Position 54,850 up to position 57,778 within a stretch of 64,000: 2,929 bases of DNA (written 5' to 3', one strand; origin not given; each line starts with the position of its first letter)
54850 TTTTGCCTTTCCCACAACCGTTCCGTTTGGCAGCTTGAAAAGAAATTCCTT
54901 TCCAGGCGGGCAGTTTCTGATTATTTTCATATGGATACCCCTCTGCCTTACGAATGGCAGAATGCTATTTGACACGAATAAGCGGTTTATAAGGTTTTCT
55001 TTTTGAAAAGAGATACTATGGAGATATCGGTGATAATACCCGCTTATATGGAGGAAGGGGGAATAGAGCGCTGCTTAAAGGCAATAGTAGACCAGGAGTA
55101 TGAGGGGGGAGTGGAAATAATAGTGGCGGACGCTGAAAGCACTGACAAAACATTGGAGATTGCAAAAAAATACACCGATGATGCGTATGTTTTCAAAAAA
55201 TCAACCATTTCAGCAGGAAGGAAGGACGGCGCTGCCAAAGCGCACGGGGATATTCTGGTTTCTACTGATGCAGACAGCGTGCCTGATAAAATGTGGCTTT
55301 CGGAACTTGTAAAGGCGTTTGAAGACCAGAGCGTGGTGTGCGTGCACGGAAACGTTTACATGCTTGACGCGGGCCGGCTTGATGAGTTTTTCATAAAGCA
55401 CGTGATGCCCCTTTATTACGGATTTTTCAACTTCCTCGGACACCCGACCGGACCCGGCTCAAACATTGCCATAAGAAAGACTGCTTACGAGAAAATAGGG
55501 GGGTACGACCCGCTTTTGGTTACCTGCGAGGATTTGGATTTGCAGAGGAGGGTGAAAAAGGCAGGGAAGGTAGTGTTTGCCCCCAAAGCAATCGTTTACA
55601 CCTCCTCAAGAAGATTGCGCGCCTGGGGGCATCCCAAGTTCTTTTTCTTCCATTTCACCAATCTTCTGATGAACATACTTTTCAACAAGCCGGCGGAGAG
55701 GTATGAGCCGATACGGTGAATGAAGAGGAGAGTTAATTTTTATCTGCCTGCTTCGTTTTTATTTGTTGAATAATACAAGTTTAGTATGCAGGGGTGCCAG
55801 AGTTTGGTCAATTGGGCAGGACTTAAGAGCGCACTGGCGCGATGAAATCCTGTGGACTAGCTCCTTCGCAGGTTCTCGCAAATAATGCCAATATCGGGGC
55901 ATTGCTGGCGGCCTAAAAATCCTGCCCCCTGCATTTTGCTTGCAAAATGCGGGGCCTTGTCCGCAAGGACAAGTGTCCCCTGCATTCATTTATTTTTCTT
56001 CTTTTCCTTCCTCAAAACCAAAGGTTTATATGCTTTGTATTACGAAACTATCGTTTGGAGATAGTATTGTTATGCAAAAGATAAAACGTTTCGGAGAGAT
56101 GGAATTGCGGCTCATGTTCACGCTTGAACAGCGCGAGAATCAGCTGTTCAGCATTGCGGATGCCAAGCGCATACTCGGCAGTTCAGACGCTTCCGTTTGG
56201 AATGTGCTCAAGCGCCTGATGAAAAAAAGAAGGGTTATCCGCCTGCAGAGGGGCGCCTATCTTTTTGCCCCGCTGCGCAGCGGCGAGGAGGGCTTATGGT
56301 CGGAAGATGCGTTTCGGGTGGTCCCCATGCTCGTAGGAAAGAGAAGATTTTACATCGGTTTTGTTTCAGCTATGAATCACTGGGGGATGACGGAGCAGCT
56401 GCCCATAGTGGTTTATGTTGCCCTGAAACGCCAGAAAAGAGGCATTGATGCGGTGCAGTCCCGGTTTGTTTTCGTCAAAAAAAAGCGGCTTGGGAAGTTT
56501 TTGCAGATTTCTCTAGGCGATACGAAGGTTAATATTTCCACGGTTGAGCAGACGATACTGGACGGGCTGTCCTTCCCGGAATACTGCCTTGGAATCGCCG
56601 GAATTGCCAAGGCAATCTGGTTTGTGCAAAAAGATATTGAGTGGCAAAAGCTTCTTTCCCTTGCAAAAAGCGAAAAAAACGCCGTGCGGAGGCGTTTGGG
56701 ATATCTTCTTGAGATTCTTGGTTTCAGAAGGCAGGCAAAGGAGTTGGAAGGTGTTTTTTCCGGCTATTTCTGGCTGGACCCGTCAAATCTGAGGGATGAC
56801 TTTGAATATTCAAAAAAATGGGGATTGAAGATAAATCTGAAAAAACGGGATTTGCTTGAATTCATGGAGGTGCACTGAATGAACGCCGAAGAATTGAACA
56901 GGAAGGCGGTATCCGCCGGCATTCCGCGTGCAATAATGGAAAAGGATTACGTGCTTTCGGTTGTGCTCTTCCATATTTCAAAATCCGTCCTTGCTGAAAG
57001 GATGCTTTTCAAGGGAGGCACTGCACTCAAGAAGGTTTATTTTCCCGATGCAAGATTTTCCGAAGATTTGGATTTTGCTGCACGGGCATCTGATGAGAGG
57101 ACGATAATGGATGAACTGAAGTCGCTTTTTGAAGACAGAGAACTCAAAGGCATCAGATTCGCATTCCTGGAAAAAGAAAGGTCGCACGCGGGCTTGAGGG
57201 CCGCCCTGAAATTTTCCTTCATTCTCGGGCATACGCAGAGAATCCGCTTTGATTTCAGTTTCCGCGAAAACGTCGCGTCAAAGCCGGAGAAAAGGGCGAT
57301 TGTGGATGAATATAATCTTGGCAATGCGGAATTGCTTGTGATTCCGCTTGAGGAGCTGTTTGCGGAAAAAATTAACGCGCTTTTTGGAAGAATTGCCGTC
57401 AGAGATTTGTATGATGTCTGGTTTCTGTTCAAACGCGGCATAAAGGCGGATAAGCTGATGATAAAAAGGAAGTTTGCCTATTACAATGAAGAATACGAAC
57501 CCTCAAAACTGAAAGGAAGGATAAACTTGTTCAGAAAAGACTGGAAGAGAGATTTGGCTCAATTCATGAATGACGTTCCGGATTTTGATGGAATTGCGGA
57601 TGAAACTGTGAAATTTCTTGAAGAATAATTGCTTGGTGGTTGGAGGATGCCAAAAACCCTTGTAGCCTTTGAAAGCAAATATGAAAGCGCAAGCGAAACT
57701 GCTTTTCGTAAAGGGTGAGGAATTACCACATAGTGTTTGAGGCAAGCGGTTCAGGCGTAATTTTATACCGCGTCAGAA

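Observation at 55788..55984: tRNA-Leu(UAA) with two introns, including a non-canonical T-loop intron, followed by a double-hairpin trailer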

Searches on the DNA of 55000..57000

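Call 6: search_rna_families(source=window, start=55600, end=56100, threshold=evalue, max_evalue=10, show_alignments=5)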
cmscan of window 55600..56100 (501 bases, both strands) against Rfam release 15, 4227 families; matches with E-value up to 10: 3.
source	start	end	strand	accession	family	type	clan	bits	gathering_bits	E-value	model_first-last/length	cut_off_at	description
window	55927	55956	+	RF03631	MIR3440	Gene; miRNA;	-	15.8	105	1.7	1-127/127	no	MIR3440 microRNA precursor family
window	55837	55870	+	RF01652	ceN70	Gene; snRNA; snoRNA; CD-box;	-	14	65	5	1-71/71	no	Caenorhabditis snoRNA ceN70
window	55951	56027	-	RF00007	U12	Gene; snRNA; splicing;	CL00006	12.2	53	6.3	1-151/151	no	U12 minor spliceosomal RNA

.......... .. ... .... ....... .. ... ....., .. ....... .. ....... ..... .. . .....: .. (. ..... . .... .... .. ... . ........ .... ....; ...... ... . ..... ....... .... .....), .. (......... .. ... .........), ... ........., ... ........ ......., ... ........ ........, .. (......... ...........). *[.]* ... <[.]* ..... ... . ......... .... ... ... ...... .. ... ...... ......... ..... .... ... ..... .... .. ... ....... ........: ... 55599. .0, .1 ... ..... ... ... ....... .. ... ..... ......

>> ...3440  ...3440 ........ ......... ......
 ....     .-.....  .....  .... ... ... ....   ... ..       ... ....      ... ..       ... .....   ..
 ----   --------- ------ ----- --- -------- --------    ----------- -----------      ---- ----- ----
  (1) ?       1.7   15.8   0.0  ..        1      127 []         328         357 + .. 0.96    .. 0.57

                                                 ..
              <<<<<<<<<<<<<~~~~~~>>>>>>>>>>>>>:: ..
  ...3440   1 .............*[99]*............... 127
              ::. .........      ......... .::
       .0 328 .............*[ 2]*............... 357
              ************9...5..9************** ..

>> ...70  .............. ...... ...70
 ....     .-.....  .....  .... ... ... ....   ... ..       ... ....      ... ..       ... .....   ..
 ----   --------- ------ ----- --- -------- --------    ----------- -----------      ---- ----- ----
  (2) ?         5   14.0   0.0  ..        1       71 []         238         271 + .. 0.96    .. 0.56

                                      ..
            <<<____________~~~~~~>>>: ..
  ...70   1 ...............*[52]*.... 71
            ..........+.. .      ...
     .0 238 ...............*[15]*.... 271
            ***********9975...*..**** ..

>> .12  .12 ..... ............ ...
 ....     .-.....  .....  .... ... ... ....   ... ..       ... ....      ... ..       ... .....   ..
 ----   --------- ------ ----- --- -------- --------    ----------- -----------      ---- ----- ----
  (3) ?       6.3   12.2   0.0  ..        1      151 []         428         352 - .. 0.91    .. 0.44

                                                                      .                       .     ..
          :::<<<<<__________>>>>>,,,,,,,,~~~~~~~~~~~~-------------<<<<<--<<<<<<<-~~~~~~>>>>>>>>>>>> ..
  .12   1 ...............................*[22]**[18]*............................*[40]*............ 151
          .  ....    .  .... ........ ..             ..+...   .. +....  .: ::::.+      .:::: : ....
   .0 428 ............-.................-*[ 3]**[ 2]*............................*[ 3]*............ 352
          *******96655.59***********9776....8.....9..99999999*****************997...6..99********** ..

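Call 76: search_with_rna_model(model_id=R1, source=window, start=55000, end=57000, filters=off, max_evalue=10, show_alignments=3)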
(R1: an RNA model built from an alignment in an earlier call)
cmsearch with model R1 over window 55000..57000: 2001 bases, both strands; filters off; matches with E-value up to 10: 18.
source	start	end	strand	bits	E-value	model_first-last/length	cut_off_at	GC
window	55788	55880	+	44.6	5.9e-10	1-85/85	no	0.57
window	55949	55984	+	5.9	0.9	1-85/85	no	0.67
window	55131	55214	-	5.2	1.3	1-85/85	no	0.37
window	55544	55607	-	4.7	1.7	1-85/85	no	0.52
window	56586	56614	+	4.6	1.8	1-85/85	no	0.59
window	56585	56613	-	4.5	1.9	1-85/85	no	0.59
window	56244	56276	-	4.5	1.9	1-85/85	no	0.64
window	55545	55608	+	4.2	2.2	1-85/85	no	0.52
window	56915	56995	+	3.8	2.7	1-85/85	no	0.47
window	55948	55983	-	3.8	2.8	1-85/85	no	0.67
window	56125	56149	-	2.8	4.7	1-85/85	no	0.52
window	56161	56179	-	2.5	5.7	1-85/85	no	0.63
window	55795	55838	-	2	7.5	1-85/85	no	0.55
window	56182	56219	-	1.9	8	1-85/85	no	0.53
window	56245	56277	+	1.8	8.2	1-85/85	no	0.67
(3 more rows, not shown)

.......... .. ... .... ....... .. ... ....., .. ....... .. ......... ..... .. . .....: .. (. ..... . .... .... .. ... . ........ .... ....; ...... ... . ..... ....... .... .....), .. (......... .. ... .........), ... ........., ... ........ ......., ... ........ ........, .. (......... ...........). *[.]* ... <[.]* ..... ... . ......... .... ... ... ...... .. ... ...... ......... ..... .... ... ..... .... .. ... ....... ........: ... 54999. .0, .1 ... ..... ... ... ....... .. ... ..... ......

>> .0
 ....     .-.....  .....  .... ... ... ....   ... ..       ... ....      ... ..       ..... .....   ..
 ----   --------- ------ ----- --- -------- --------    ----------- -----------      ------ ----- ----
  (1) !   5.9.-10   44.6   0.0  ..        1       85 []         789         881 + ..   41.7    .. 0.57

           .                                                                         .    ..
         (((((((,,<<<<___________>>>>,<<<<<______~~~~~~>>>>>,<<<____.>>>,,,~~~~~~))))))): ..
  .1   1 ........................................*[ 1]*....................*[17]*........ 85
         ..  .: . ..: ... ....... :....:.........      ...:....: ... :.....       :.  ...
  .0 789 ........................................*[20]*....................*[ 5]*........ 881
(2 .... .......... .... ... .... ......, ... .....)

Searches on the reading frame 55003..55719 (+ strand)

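Call 9: search_protein_families(library=pfam, proteins=[window:55003-55719:+])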
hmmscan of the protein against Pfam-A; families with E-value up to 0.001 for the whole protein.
window:55003-55719:+ (238 aa): 5 families
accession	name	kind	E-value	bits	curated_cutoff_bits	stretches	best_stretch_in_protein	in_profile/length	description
PF00535.33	Glycos_transf_2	-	1.7e-25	90.4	23.3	1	9-165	1-167/168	Glycosyl transferase family 2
PF13641.12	Glyco_tranf_2_3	-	5e-18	66.4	27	1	8-203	3-214/230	Glycosyltransferase like family 2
PF10111.15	Glyco_tranf_2_2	-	1.1e-10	41.9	27.3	2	9-93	1-93/276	Glycosyltransferase like family 2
PF13506.12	Glyco_transf_21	-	5.2e-09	36.2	21.7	1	76-204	25-158/174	Glycosyl transferase family 21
PF13632.12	Glyco_trans_2_3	-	8.8e-07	29.4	27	1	89-203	6-126/198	Glycosyl transferase family group 2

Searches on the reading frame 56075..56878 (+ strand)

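Call 9: search_protein_families(library=pfam, proteins=[window:56075-56878:+])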
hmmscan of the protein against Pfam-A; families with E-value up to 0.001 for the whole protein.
window:56075-56878:+ (267 aa): 2 families
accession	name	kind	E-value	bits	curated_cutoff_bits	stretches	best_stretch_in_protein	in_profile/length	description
PF09407.15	AbiEi_1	-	3.4e-10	40.7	22.2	1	89-213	15-141/142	AbiEi antitoxin C-terminal domain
PF13338.12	AbiEi_4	-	1.8e-06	28.4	25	1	13-65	2-49/49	Transcriptional regulator, AbiEi antitoxin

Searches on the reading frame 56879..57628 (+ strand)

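Call 9: search_protein_families(library=pfam, proteins=[window:56879-57628:+])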
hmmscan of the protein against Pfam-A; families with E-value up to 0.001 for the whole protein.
window:56879-57628:+ (249 aa): 1 family
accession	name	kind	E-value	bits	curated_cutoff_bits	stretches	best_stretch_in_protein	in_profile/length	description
PF08843.17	AbiEii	-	1.1e-39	137.3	22.5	1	29-240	2-236/238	Nucleotidyl transferase AbiEii toxin, Type IV TA system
